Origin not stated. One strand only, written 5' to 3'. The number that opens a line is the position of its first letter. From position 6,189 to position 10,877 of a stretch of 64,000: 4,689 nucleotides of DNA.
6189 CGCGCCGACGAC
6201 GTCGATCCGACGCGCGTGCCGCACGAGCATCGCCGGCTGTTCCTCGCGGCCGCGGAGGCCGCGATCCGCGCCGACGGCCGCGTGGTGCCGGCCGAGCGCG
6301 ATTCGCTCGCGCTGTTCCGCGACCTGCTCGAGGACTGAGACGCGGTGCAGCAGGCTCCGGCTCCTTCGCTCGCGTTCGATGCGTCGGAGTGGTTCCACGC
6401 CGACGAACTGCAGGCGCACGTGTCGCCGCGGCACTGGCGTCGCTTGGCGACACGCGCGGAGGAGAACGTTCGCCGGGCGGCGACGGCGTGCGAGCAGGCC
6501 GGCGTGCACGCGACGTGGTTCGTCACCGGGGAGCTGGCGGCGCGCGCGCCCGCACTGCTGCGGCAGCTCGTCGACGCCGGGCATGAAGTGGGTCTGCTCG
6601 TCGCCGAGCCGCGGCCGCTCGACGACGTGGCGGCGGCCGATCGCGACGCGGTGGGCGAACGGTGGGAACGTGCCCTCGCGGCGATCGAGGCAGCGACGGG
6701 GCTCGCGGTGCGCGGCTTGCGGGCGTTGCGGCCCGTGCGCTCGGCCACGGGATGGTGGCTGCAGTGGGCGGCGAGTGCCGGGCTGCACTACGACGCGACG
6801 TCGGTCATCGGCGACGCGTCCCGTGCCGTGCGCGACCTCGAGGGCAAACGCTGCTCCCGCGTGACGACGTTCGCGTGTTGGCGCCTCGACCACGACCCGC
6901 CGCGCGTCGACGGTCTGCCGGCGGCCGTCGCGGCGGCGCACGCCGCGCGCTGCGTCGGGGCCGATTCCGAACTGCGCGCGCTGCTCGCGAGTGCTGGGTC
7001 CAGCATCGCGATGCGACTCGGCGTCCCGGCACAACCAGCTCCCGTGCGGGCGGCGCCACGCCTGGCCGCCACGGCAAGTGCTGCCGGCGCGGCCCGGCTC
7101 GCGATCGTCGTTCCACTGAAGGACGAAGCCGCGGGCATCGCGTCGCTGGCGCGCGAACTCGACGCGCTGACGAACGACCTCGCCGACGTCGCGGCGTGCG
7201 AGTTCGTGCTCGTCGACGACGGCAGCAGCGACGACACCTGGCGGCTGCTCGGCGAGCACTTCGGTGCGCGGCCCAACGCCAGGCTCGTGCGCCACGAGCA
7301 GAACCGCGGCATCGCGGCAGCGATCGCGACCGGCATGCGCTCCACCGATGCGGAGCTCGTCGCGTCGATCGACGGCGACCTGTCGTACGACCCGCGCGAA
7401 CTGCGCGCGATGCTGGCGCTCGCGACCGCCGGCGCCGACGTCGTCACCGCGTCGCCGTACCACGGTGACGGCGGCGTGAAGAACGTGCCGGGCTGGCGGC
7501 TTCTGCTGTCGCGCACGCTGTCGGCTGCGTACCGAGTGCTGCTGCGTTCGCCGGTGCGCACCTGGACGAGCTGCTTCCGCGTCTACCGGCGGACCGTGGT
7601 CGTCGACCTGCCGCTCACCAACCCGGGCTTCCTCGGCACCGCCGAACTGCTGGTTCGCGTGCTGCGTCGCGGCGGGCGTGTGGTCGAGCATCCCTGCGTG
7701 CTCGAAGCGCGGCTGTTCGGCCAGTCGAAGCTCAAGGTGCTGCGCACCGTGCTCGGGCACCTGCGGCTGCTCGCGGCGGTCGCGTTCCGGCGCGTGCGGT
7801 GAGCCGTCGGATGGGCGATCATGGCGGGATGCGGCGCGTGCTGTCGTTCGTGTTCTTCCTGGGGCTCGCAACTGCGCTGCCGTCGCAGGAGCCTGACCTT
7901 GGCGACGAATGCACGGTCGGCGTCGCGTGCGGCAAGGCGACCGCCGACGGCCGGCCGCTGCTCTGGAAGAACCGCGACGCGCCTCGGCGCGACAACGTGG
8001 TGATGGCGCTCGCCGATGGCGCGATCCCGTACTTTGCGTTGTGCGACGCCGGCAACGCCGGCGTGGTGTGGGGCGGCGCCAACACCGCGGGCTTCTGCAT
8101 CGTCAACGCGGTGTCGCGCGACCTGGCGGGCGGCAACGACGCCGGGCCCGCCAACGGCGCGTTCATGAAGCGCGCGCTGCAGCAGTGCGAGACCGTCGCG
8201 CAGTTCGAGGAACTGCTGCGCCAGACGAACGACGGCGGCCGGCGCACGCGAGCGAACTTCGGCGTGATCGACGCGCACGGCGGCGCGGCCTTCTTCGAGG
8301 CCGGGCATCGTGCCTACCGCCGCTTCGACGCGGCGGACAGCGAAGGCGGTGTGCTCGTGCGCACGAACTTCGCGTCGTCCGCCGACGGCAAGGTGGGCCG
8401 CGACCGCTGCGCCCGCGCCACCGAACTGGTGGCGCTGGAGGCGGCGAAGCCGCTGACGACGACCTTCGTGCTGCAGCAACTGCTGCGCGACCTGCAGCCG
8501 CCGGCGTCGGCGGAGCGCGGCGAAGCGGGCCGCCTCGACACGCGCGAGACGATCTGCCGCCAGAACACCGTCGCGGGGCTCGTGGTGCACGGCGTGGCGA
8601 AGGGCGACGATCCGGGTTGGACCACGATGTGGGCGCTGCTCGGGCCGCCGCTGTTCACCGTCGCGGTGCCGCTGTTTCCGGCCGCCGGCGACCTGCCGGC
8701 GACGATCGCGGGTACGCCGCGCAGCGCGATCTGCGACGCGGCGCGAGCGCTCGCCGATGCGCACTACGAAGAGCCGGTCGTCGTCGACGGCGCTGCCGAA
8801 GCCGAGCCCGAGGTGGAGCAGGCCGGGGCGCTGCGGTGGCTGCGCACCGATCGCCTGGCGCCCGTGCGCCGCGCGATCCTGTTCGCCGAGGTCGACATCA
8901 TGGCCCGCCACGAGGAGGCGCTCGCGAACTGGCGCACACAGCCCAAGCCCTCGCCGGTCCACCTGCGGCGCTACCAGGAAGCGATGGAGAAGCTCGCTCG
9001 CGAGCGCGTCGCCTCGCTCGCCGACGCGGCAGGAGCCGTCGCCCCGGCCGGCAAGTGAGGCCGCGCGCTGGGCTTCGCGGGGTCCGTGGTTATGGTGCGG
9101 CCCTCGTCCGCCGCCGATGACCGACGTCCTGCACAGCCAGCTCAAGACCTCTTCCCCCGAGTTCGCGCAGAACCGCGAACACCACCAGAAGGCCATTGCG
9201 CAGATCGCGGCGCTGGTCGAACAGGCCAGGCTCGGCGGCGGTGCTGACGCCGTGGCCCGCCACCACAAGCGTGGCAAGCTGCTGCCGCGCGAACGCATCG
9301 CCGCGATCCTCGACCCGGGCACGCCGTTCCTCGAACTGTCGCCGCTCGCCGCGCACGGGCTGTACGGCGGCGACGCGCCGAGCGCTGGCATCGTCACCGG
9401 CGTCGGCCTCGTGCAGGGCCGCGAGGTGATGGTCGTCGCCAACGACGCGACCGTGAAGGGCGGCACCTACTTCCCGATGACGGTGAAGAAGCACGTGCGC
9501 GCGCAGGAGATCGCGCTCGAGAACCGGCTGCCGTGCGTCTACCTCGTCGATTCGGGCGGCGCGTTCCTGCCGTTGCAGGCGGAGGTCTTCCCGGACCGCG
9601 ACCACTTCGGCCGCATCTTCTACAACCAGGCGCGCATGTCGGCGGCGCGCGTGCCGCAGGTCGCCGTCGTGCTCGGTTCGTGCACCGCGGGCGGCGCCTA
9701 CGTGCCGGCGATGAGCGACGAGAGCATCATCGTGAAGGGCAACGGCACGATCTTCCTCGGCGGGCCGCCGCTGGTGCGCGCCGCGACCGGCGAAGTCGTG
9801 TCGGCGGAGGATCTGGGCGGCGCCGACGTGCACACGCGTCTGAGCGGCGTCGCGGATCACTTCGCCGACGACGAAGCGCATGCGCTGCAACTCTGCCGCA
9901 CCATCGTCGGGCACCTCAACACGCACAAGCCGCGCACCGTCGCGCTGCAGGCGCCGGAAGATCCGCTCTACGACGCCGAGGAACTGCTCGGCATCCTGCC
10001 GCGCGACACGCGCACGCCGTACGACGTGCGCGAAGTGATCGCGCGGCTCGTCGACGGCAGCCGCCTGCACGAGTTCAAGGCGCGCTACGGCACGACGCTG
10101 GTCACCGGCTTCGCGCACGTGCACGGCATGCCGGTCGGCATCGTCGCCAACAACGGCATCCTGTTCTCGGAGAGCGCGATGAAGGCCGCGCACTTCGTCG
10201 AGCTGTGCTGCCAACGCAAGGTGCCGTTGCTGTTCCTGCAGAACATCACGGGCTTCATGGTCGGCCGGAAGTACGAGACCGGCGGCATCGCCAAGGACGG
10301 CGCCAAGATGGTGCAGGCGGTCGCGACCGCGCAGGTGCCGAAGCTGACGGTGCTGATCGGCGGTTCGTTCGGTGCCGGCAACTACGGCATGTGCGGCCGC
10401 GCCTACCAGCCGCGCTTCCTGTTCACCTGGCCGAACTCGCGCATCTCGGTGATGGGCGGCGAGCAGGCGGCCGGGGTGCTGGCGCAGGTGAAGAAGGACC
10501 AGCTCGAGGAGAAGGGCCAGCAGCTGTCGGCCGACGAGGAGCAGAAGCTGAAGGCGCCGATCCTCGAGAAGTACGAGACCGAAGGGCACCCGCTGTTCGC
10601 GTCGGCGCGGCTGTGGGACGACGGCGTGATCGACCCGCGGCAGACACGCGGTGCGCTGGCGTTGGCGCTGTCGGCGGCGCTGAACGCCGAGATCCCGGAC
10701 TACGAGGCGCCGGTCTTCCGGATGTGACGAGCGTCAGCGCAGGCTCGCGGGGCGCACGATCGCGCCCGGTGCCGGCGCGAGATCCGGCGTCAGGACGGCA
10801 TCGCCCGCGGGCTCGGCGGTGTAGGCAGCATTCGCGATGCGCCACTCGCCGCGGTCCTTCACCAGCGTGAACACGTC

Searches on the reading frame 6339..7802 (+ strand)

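Call 80: search_protein_families(library=pfam, proteins=[window:6339-7802:+], max_evalue=0.00001)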
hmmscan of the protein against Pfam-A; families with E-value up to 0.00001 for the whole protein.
window:6339-7802:+ (487 aa): 2 families
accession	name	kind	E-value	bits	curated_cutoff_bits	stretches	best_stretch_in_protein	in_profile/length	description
PF00535.33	Glycos_transf_2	-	1.2e-21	77.8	23.3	1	256-421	2-164/168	Glycosyl transferase family 2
PF01522.26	Polysacc_deac_1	-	7e-07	29.7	23.1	1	42-129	19-103/124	Polysaccharide deacetylase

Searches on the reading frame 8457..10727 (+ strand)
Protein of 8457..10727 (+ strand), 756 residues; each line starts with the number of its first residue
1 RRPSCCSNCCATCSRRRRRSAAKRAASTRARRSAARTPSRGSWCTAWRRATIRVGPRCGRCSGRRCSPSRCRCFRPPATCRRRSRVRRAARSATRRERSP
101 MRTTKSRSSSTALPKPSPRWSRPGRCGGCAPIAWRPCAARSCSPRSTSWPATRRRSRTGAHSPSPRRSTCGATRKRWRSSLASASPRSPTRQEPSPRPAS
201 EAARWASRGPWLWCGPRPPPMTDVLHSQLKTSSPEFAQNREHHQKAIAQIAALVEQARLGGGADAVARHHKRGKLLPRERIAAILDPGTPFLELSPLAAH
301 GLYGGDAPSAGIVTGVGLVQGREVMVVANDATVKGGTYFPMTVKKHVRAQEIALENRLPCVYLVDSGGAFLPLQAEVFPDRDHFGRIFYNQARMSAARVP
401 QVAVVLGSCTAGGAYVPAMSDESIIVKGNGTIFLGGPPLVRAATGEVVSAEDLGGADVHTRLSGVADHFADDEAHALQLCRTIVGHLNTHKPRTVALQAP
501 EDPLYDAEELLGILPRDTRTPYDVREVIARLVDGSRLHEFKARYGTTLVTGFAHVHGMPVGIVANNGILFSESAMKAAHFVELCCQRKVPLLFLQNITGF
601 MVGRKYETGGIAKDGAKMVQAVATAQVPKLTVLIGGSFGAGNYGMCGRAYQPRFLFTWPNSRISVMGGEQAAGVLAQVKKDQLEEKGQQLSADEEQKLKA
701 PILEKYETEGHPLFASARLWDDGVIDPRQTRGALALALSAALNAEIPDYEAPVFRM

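Call 80: search_protein_families(library=pfam, proteins=[window:8457-10727:+], max_evalue=0.00001)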
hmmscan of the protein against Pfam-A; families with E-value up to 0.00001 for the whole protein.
window:8457-10727:+ (756 aa): 2 families
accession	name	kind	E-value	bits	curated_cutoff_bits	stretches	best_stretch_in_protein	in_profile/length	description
PF01039.27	Carboxyl_trans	-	5.5e-156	520.5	22.3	1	269-746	2-483/493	Carboxyl transferase domain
PF03255.19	ACCA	-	1.7e-12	47.6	23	1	310-425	92-212/310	Acetyl co-enzyme A carboxylase carboxyltransferase-like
